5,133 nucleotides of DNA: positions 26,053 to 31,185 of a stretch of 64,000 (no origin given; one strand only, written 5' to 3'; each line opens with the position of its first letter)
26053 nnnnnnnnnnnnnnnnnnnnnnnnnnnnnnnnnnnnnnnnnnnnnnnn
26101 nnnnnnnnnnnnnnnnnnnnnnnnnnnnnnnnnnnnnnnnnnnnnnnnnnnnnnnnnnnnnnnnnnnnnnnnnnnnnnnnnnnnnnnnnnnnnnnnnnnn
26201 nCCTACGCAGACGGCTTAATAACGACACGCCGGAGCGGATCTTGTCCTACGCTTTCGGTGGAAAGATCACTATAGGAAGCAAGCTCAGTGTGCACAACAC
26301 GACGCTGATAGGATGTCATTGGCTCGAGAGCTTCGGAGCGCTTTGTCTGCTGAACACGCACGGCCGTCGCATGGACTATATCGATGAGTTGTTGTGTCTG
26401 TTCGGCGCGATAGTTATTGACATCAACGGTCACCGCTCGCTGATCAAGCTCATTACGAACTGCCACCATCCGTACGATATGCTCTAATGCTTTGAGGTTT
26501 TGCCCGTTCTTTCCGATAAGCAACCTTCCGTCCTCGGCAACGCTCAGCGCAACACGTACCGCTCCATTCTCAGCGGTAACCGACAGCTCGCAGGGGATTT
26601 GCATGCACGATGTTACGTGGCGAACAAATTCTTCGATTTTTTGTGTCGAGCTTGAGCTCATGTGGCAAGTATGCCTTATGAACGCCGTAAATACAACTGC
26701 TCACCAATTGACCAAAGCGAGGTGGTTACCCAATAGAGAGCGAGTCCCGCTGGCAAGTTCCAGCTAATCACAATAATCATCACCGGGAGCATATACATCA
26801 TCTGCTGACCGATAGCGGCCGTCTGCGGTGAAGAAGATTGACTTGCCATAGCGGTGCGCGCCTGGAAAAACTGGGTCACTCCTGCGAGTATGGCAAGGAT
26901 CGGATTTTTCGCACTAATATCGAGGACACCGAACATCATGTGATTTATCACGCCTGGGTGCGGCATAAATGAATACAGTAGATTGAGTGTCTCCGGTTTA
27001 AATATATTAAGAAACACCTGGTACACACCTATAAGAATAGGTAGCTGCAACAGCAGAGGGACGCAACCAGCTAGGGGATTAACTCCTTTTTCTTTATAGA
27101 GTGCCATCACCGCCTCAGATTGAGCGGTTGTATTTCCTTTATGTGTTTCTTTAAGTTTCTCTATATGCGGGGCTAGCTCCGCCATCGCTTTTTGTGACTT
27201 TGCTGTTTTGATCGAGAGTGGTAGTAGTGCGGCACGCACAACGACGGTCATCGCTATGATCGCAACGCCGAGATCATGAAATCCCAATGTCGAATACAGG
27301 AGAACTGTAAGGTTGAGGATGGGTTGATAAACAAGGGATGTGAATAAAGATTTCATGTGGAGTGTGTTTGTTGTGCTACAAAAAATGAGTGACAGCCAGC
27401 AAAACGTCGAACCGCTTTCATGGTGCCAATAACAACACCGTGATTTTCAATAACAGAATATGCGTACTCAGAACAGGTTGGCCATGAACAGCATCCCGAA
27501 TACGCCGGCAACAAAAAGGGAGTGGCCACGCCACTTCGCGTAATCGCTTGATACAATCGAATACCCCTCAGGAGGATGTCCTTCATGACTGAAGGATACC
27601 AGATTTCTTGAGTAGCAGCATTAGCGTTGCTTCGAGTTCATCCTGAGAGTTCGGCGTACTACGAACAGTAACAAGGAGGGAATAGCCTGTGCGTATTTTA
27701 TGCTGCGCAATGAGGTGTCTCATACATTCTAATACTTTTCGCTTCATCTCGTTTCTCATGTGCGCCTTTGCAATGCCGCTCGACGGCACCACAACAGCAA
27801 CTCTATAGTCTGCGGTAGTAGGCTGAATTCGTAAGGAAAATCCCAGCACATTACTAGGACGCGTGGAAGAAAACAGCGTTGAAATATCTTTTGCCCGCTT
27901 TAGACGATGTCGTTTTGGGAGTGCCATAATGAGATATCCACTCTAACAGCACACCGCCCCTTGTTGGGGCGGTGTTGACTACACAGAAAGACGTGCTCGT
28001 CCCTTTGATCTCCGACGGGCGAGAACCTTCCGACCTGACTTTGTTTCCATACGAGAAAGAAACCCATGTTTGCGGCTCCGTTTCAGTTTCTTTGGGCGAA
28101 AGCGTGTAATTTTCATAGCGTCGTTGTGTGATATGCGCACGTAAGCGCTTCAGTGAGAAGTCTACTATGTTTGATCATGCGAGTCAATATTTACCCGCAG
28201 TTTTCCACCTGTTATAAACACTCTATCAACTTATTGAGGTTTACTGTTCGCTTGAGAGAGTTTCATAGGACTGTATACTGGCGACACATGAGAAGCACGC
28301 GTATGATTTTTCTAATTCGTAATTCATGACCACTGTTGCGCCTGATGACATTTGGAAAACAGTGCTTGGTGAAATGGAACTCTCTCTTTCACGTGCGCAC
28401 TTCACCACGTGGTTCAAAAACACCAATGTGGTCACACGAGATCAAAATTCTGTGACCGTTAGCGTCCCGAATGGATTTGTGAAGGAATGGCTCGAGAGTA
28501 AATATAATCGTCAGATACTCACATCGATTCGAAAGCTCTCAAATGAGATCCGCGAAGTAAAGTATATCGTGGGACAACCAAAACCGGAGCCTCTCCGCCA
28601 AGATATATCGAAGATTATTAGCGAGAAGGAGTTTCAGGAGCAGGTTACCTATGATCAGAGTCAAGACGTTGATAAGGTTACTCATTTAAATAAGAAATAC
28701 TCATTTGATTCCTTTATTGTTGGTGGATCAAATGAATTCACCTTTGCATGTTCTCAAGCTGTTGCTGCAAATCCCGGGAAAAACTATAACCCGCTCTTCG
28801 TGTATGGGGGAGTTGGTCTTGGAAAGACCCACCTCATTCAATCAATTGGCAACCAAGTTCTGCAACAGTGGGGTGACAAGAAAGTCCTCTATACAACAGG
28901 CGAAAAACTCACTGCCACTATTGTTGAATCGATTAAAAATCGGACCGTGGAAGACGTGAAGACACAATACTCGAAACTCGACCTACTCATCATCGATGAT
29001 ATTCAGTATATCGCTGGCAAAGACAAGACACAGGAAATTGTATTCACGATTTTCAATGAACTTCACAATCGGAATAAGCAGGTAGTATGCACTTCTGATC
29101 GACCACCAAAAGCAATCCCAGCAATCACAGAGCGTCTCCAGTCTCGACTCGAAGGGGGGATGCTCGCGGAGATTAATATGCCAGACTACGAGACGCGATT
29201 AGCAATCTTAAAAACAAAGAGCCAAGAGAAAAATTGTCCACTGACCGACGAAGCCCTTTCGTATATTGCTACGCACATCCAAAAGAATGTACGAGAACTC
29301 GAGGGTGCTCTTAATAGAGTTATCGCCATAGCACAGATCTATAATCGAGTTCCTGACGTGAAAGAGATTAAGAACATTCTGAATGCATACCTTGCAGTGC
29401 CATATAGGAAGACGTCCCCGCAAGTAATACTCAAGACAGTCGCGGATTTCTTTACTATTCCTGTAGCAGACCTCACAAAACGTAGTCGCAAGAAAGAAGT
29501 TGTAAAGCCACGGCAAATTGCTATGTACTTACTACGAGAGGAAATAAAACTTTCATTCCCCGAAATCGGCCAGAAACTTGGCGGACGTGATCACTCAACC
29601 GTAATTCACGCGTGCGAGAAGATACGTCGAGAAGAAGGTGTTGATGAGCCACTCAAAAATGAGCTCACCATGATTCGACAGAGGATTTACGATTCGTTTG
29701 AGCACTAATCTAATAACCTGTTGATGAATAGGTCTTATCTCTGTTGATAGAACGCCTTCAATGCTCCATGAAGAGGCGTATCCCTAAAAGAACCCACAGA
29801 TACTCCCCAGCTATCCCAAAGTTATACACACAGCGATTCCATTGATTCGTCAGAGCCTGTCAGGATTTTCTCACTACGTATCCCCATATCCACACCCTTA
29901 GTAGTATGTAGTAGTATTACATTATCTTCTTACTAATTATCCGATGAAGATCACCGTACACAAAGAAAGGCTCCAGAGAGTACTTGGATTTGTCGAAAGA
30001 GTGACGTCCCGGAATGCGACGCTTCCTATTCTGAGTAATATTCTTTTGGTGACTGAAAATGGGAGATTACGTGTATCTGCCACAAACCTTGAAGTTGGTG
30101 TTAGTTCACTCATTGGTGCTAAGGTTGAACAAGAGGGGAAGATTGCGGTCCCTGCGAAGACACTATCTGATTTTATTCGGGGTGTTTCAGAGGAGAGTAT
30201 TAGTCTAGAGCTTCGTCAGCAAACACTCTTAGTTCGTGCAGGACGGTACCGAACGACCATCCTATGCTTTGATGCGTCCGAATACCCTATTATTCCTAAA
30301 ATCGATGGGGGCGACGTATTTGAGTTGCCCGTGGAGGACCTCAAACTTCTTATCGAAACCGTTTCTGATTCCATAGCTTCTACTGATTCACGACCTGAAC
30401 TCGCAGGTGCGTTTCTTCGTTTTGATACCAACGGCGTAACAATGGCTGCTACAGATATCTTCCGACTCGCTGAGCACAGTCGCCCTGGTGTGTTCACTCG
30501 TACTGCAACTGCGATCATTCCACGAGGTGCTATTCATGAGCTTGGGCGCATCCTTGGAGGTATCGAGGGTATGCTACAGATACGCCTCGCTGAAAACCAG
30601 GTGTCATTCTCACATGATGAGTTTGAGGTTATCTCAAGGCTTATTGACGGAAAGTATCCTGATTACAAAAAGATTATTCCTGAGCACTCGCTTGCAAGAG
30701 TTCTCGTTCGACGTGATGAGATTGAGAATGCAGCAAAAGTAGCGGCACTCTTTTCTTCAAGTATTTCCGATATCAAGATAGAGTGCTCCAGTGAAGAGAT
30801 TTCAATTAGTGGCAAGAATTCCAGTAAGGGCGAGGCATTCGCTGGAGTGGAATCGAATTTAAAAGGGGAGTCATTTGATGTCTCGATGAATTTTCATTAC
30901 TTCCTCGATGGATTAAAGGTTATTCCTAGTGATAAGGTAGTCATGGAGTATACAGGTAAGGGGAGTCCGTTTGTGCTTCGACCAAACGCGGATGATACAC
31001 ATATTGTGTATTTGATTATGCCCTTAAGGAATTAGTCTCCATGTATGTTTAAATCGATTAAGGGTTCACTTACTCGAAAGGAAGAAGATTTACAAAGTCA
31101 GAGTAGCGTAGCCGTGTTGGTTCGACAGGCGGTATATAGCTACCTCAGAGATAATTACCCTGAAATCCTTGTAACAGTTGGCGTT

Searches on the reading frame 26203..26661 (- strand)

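Call 61: search_protein_families(library=pfam, proteins=[window:26203-26661:-])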
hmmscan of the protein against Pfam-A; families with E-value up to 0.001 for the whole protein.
window:26203-26661:- (152 aa): 2 families
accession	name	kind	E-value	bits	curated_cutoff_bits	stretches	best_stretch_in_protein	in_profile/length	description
PF01424.28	R3H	-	2.7e-17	63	26.8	1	91-150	2-60/60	R3H domain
PF13083.13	KH_KhpA-B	-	1.4e-07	31.8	32.1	1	10-71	1-66/73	KhpA/KhpB, KH domain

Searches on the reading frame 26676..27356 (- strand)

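Call 61: search_protein_families(library=pfam, proteins=[window:26676-27356:-])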
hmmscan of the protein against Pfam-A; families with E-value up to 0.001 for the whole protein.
window:26676-27356:- (226 aa): 1 family
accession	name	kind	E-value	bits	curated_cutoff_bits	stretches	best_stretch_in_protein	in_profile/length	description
PF02096.25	60KD_IMP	-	2.8e-51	174.2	35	1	30-225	2-163/163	60Kd inner membrane protein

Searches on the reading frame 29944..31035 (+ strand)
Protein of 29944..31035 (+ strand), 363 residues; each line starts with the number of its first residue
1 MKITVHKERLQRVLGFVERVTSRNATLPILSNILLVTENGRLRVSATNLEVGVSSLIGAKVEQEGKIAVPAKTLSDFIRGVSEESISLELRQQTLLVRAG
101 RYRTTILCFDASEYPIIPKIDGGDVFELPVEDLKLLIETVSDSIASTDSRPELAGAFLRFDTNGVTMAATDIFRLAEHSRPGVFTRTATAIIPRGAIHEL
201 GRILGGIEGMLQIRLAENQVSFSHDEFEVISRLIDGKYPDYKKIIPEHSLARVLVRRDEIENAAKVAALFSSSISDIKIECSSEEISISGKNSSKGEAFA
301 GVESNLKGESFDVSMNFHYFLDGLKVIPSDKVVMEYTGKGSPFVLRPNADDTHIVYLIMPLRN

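Call 61: search_protein_families(library=pfam, proteins=[window:29944-31035:+])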
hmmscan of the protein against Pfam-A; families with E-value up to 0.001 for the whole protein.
window:29944-31035:+ (363 aa): 3 families
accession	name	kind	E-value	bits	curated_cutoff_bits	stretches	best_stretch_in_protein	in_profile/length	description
PF02767.21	DNA_pol3_beta_2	-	1.9e-28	99.5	27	2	128-240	2-116/116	DNA polymerase III beta subunit, central domain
PF00712.24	DNA_pol3_beta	-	6.3e-26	91.3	24.4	1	1-118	1-120/120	DNA polymerase III beta subunit, N-terminal domain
PF02768.20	DNA_pol3_beta_3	-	2.3e-21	76.3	27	1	242-362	1-121/121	DNA polymerase III beta subunit, C-terminal domain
